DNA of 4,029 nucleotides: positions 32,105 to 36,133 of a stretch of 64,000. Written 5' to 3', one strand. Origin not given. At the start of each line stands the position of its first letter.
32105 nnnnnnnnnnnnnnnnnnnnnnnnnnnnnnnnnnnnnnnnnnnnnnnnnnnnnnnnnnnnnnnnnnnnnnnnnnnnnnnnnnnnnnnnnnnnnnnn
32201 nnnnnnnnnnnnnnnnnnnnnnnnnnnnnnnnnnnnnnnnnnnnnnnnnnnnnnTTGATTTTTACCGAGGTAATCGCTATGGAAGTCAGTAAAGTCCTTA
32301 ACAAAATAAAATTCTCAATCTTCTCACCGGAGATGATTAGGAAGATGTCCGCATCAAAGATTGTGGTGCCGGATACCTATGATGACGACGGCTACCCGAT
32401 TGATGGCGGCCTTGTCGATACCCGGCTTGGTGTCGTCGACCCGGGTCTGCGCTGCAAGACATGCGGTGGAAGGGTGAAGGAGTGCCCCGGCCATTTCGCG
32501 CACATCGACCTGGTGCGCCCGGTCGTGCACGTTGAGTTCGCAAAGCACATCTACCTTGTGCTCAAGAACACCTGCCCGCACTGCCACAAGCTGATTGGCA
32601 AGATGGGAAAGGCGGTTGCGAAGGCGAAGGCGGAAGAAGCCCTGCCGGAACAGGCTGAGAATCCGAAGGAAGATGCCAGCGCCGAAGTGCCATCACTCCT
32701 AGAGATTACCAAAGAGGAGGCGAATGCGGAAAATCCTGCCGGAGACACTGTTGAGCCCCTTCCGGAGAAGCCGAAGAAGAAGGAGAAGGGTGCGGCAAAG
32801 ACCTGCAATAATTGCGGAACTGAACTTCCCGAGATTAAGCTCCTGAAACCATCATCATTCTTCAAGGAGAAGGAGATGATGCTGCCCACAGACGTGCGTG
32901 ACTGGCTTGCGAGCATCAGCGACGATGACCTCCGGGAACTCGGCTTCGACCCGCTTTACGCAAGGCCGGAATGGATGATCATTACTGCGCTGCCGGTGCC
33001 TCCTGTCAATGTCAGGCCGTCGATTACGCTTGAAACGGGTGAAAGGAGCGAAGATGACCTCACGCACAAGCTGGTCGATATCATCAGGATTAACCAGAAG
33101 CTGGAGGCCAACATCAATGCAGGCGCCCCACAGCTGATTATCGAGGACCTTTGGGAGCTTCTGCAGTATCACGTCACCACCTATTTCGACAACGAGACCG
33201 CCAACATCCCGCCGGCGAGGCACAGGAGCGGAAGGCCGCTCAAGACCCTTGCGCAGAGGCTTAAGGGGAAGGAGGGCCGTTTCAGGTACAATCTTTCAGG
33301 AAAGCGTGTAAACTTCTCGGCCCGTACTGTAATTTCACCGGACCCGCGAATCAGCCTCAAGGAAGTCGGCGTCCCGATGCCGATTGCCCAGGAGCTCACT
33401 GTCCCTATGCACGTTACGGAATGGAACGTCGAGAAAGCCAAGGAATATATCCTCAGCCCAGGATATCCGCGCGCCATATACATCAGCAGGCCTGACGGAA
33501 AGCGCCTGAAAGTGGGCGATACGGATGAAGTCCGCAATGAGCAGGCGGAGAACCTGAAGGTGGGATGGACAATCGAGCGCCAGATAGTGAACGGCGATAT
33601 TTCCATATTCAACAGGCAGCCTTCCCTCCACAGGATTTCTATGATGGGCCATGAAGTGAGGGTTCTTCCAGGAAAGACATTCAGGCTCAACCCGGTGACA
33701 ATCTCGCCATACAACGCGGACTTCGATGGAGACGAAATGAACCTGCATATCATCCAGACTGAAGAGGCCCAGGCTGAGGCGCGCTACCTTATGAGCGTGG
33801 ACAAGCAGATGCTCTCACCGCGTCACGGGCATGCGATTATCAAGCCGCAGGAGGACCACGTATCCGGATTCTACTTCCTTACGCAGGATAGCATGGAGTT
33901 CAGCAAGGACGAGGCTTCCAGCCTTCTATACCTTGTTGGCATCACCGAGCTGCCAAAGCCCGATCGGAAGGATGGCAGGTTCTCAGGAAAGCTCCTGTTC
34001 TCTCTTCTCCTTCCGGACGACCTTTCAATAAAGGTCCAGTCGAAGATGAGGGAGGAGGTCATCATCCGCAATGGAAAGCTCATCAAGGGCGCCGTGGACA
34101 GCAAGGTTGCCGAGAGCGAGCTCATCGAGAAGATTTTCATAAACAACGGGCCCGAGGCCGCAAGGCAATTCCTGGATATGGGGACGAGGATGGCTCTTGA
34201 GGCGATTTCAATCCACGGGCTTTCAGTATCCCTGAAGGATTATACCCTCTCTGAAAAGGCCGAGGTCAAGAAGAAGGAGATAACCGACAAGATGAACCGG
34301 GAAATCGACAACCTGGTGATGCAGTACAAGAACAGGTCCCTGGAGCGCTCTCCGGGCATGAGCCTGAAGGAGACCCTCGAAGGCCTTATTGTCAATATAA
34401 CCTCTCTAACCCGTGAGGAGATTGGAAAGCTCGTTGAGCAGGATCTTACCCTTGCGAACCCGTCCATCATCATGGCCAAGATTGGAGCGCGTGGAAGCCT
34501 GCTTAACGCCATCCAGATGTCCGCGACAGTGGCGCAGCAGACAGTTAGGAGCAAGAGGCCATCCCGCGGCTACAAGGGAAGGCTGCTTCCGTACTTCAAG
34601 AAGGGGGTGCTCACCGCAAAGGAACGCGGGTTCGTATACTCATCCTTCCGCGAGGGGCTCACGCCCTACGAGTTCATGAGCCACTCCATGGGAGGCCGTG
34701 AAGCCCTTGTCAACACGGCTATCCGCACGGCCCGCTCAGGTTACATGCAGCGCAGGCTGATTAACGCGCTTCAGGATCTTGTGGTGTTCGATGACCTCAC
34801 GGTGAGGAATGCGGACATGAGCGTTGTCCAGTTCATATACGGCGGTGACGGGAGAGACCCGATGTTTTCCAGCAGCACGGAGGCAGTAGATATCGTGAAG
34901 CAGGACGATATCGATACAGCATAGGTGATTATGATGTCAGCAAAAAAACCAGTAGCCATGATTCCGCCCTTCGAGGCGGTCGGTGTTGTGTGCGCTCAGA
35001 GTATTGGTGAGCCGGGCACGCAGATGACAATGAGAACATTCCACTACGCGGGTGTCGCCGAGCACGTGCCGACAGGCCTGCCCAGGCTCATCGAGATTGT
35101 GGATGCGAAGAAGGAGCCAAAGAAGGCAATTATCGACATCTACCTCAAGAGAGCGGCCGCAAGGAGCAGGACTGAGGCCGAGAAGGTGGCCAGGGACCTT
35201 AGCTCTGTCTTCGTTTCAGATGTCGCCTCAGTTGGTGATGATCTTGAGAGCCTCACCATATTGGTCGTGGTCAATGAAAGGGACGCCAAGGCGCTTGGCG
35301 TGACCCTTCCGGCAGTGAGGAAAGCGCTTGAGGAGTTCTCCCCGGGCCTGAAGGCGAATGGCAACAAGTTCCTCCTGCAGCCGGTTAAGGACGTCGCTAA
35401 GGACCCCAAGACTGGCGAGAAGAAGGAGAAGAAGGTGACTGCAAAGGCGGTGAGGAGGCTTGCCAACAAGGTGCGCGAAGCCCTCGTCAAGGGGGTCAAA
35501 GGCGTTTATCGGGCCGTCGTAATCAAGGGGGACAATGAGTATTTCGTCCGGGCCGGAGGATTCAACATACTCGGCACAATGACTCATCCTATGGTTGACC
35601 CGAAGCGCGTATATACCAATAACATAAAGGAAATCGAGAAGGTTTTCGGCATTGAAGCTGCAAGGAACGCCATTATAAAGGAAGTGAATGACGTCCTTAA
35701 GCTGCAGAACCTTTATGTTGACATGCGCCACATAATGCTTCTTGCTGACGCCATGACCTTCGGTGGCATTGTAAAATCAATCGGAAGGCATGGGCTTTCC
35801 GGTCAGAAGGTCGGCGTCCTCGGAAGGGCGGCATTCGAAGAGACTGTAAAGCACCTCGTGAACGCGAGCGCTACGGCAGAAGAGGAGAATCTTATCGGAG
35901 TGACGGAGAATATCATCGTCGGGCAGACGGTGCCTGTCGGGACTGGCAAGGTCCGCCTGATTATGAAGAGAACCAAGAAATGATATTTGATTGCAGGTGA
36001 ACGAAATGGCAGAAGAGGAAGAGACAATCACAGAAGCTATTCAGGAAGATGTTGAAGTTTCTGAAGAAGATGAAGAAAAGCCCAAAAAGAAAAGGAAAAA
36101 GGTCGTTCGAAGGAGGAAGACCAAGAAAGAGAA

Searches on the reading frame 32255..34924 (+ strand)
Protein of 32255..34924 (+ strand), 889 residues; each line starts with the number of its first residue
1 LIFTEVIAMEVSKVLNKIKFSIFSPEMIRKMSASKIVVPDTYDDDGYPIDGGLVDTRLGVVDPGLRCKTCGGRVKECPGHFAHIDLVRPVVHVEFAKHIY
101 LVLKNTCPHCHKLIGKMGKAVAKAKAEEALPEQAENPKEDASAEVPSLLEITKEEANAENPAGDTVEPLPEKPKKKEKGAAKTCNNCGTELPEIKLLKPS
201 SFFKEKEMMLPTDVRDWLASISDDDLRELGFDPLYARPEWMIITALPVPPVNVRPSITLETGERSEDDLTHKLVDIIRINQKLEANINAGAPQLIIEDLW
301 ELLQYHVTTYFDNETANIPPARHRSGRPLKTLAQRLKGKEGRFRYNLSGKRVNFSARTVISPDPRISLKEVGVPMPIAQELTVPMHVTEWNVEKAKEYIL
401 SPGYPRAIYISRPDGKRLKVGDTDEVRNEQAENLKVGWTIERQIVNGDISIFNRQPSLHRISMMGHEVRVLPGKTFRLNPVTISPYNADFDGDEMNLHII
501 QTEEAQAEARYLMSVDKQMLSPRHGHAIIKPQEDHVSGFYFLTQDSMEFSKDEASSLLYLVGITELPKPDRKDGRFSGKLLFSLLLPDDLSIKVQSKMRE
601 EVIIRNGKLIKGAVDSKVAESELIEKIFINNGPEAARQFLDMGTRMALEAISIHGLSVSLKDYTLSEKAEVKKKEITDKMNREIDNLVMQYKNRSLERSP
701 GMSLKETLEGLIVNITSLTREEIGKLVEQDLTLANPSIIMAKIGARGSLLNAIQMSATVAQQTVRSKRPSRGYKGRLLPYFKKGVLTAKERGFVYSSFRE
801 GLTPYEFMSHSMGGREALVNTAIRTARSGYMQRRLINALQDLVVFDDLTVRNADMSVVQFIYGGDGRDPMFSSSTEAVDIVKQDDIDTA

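Call 14: search_protein_families(library=ncbifam, proteins=[window:32255-34924:+], max_evalue=0.00001)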
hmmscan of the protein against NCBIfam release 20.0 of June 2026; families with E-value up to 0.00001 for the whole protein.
window:32255-34924:+ (889 aa): 10 families
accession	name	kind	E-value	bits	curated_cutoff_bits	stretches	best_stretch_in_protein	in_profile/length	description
NF006336.0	PRK08566.1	equivalog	0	1147.3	819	1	9-881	3-871/883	DNA-directed RNA polymerase subunit A'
TIGR02390.1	RNA_pol_rpoA1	equivalog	0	1109.9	1042.55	1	13-881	2-864/867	DNA-directed RNA polymerase subunit A'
TIGR02386.1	rpoC_TIGR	equivalog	3.6e-87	293.3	963.5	1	236-858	214-788/1147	DNA-directed RNA polymerase subunit beta'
NF011498.0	PRK14906.1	equivalog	1.6e-67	227.9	1437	3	237-387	311-460/1459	DNA-directed RNA polymerase subunit beta'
NF007172.0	PRK09603.1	equivalog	8.7e-60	201.7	5372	1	236-848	1621-2179/2890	DNA-directed RNA polymerase subunit beta/beta'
NF011417.0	PRK14844.1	equivalog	2e-58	197.5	4632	2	236-547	1664-1951/2839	DNA-directed RNA polymerase subunit beta/beta'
NF002729.0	PRK02625.1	equivalog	9.1e-50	169.9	1117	2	438-554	416-532/626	DNA-directed RNA polymerase subunit gamma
TIGR02387.1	rpoC1_cyan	equivalog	1.7e-48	165.7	975.9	2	438-554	410-526/619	DNA-directed RNA polymerase subunit gamma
NF002724.0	PRK02597.1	equivalog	1.8e-11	42.2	1878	1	796-846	168-218/1338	DNA-directed RNA polymerase subunit beta'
TIGR02388.1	rpoC2_cyan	equivalog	7.7e-11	40.2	467.4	1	796-846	160-210/1230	DNA-directed RNA polymerase subunit beta''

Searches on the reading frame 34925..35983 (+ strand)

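Call 14: search_protein_families(library=ncbifam, proteins=[window:34925-35983:+], max_evalue=0.00001)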
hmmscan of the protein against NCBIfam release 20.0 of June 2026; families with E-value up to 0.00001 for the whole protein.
window:34925-35983:+ (352 aa): 8 families
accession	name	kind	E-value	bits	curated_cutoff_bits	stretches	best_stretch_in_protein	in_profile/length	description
TIGR02389.1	RNA_pol_rpoA2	equivalog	3e-108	362.1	420.65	1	11-348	39-367/367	DNA-directed RNA polymerase subunit A''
NF011491.0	PRK14898.1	equivalog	2.8e-86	290.3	783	2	35-351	544-852/860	DNA-directed RNA polymerase subunit A''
TIGR02386.1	rpoC_TIGR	equivalog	1e-26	93.1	963.5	2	17-70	879-935/1147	DNA-directed RNA polymerase subunit beta'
NF011498.0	PRK14906.1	equivalog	2e-20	71.9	1437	1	7-70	968-1029/1459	DNA-directed RNA polymerase subunit beta'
NF002724.0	PRK02597.1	equivalog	7.2e-15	53.4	1878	1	17-45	319-347/1338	DNA-directed RNA polymerase subunit beta'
NF007172.0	PRK09603.1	equivalog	7.2e-15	52.6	5372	1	12-46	2273-2307/2890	DNA-directed RNA polymerase subunit beta/beta'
NF011417.0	PRK14844.1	equivalog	1.6e-14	51.9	4632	1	17-46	2334-2363/2839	DNA-directed RNA polymerase subunit beta/beta'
TIGR02388.1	rpoC2_cyan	equivalog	6.6e-14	50.3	467.4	1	17-45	310-338/1230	DNA-directed RNA polymerase subunit beta''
